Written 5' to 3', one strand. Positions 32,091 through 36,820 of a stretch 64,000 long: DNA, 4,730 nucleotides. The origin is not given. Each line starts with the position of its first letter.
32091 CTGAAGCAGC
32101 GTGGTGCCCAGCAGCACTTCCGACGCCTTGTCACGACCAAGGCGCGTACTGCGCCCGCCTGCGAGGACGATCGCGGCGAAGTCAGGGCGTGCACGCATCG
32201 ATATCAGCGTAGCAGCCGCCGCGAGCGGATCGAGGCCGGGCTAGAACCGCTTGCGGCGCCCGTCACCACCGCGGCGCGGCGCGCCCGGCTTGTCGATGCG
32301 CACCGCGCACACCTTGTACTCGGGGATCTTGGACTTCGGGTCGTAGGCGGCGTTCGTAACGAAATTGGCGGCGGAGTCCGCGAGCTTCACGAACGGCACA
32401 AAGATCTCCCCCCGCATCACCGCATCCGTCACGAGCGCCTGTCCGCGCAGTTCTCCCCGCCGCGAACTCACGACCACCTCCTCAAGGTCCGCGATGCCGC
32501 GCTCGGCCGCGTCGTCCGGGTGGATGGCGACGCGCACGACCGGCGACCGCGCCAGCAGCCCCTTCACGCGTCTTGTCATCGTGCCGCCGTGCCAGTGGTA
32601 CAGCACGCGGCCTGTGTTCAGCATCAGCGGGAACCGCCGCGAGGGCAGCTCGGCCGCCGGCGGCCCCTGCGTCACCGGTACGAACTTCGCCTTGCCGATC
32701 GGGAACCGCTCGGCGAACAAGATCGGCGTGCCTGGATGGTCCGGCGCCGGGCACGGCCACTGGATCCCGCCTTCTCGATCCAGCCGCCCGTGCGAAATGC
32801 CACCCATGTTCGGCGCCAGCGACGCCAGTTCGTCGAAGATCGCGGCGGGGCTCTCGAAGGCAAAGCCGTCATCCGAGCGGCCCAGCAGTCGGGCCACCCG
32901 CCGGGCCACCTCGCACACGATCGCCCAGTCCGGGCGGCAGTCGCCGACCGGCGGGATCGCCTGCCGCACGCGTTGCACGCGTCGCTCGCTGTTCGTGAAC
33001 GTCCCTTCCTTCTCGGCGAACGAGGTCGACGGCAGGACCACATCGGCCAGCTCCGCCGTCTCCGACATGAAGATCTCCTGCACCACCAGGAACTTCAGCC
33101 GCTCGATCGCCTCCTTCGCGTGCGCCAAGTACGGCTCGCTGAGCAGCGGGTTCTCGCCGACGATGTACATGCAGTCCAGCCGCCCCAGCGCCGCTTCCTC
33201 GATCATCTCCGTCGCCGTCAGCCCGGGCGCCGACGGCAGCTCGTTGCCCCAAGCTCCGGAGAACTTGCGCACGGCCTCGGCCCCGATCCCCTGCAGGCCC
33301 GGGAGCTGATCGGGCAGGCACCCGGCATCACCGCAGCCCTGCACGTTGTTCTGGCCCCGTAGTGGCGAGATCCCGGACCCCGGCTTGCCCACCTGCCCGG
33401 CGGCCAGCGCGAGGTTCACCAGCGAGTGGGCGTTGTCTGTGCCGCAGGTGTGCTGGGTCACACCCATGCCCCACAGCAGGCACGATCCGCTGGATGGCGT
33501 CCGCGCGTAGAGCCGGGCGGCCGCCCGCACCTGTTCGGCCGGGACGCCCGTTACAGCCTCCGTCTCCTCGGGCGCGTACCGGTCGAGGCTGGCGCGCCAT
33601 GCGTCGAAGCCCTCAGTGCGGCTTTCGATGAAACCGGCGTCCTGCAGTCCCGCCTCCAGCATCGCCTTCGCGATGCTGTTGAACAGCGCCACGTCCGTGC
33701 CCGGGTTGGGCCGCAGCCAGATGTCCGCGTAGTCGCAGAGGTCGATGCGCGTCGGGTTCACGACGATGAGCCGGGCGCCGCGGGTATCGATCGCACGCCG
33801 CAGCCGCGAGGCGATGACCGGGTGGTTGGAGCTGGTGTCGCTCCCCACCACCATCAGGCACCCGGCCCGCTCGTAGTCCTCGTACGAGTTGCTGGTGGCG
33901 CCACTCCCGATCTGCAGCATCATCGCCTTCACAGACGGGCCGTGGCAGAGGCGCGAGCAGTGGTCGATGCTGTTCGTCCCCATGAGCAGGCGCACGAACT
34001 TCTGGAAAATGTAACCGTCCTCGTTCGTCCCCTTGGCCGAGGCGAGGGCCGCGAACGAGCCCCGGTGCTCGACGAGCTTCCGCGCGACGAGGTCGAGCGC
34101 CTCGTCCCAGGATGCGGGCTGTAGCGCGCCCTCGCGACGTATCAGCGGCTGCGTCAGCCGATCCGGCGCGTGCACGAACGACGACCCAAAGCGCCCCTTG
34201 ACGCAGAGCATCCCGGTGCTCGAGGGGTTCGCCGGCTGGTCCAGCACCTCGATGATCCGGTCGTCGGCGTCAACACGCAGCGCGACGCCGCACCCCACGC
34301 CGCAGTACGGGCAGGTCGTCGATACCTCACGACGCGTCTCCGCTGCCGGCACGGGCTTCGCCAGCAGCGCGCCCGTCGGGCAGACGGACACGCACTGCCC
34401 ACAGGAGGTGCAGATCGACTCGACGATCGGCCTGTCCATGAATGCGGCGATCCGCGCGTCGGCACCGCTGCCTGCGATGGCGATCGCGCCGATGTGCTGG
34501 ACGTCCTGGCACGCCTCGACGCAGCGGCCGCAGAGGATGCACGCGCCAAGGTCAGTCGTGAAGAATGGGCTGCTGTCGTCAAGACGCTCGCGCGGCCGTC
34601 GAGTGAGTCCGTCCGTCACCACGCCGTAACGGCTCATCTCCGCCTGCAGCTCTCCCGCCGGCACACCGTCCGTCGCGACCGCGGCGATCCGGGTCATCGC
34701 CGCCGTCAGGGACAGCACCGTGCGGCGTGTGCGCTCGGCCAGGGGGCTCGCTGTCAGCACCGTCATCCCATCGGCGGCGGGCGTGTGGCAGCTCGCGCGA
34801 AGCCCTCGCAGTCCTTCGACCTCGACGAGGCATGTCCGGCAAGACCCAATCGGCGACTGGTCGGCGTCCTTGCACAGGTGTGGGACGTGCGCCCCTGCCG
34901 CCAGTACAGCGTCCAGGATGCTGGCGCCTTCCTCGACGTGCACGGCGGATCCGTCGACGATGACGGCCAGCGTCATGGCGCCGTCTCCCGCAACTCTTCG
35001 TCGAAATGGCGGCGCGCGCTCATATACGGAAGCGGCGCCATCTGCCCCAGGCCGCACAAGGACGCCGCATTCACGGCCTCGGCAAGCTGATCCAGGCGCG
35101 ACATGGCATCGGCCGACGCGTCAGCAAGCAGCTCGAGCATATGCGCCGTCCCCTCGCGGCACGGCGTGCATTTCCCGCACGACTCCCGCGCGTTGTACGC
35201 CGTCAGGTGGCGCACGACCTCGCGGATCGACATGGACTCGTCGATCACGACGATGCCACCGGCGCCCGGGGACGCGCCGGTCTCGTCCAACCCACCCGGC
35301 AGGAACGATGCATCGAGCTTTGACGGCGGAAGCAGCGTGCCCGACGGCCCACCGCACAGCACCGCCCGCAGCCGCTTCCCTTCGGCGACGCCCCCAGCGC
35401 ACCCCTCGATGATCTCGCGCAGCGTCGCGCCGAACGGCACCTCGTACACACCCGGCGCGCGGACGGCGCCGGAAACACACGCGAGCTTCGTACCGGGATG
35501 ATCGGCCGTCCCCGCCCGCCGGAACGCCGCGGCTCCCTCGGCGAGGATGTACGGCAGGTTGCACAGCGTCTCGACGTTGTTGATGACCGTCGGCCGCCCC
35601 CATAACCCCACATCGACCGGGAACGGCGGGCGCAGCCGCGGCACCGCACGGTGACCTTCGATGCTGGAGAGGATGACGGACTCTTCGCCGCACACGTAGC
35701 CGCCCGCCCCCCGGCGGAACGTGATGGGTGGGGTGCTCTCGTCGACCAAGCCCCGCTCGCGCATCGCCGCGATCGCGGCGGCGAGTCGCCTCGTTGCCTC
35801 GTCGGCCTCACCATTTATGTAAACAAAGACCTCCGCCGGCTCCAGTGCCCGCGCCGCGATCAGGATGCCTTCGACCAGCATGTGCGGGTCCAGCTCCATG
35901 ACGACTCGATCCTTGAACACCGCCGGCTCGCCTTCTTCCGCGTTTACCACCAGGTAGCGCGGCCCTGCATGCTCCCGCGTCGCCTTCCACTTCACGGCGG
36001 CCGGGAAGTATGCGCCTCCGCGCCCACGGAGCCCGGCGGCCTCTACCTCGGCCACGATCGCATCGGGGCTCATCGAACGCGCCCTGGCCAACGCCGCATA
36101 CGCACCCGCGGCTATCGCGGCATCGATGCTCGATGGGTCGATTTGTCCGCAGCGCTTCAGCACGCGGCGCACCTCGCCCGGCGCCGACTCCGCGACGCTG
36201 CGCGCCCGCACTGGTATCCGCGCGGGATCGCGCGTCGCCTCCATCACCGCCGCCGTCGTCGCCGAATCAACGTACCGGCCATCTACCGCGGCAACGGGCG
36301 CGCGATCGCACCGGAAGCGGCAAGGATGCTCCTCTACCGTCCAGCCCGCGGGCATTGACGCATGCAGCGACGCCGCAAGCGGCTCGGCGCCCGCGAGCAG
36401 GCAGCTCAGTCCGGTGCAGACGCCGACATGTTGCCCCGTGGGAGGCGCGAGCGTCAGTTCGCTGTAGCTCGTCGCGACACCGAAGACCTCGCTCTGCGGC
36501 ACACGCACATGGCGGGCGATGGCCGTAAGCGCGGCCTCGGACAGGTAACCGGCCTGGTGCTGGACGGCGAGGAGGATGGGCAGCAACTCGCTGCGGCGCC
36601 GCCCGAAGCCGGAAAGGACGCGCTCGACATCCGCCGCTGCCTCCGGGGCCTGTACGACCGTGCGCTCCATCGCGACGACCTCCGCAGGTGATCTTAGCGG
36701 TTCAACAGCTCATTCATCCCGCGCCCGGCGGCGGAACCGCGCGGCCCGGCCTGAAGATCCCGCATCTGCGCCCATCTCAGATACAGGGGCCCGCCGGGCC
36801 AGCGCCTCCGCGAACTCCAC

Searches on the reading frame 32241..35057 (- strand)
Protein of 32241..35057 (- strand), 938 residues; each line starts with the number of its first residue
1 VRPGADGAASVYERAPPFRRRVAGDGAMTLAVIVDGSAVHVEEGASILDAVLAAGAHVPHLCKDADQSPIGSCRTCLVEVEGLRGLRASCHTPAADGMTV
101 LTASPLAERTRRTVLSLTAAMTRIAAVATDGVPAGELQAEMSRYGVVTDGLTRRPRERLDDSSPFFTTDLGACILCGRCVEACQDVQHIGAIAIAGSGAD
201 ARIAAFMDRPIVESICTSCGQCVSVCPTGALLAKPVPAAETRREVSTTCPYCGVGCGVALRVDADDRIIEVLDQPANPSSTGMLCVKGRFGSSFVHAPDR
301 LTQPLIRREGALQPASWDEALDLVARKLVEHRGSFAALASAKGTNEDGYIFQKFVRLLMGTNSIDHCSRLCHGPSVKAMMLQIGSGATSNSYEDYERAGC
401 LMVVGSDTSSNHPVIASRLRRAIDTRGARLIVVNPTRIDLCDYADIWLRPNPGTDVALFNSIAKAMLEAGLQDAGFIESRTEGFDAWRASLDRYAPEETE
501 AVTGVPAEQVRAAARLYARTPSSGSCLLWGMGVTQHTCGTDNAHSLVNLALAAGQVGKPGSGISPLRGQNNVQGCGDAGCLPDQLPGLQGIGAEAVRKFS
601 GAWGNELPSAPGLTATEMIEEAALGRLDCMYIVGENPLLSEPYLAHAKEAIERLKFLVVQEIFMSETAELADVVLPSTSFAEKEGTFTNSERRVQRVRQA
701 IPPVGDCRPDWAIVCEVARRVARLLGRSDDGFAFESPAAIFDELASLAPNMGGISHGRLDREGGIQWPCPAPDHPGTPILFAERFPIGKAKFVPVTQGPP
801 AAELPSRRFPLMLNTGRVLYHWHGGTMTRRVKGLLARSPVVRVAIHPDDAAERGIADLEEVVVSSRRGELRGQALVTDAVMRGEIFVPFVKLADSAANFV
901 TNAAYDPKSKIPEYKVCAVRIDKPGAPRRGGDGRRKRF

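Call 15: search_protein_families(library=pfam, proteins=[window:32241-35057:-], max_evalue=0.001)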
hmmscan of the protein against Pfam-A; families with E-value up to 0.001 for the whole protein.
window:32241-35057:- (938 aa): 14 families
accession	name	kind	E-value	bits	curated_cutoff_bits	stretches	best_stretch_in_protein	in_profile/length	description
PF00384.28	Molybdopterin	-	2.5e-70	237.7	24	1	300-719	1-352/353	Molybdopterin oxidoreductase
PF01568.27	Molydop_binding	-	1.3e-29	102.9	26.8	1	811-918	1-110/110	Molydopterin dinucleotide binding domain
PF13510.11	Fer2_4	-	7.5e-20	71.2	22.8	1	30-104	4-81/82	2Fe-2S iron-sulfur cluster binding domain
PF04879.21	Molybdop_Fe4S4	-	2.4e-14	53.5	22.7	1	244-296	3-54/55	Molybdopterin oxidoreductase Fe4S4 domain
PF00037.32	Fer4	-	1.8e-11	43.8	21.1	1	211-231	3-23/24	4Fe-4S binding domain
PF12838.12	Fer4_7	-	2.6e-08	34.6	27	1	173-230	2-52/52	4Fe-4S dicluster domain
PF22117.2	Fer4_Nqo3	-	1.4e-07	32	27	1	164-231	2-66/67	NADH-quinone oxidoreductase subunit 3, ferredoxin-like domain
PF14697.11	Fer4_21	-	8.4e-07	29.5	35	1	172-228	7-53/59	4Fe-4S dicluster domain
PF13237.11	Fer4_10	-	1.7e-06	28.3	25.5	0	213-256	6-48/53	4Fe-4S dicluster domain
PF13183.11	Fer4_8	-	2.6e-06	28.3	27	1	171-229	3-67/68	4Fe-4S dicluster domain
PF13187.11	Fer4_9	-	7.1e-06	26.4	27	1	172-230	1-51/52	4Fe-4S dicluster domain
PF00111.32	Fer2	-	7.5e-06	26.2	21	1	34-81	3-48/77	2Fe-2S iron-sulfur cluster binding domain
PF12797.12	Fer4_2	-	7.8e-06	26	24.5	0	211-228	5-22/22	4Fe-4S binding domain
PF12837.12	Fer4_6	-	1.7e-05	25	25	1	213-231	6-24/24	4Fe-4S binding domain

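Call 20: list_cluster_members(proteins=[P0001, window:32241-35057:-, window:24798-26228:+])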
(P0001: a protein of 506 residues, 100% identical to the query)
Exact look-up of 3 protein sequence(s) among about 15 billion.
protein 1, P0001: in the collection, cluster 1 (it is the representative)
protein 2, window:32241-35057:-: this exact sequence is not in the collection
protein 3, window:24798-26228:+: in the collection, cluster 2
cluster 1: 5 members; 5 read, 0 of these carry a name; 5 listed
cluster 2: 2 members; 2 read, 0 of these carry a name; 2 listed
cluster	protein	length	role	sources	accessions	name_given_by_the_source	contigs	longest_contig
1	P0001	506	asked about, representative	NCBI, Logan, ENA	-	-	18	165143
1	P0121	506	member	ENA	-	-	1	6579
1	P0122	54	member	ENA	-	-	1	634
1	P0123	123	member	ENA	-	-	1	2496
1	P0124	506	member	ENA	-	-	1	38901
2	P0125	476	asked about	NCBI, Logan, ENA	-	-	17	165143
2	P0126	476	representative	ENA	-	-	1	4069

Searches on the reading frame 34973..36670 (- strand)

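Call 15: search_protein_families(library=pfam, proteins=[window:34973-36670:-], max_evalue=0.001)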
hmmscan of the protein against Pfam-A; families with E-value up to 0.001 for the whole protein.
window:34973-36670:- (565 aa): 5 families
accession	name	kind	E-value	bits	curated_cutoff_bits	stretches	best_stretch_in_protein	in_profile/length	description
PF01512.22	Complex1_51K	-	2e-42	145.1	31.2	1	209-373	1-149/150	Nuo51 FMN-binding domain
PF01257.25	2Fe-2S_thioredx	-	6.9e-23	81.6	24.8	1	16-144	2-139/145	Thioredoxin-like [2Fe-2S] ferredoxin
PF10589.14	NADH_4Fe-4S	-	6.2e-21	74.5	23.5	1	484-562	1-84/85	NADH-ubiquinone oxidoreductase-F iron-sulfur binding region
PF10531.15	SLBB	-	7.5e-09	35.7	27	1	397-443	2-51/55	SLBB domain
PF22461.2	SLBB_2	-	6.4e-07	29.8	27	1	395-449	1-57/79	SLBB domain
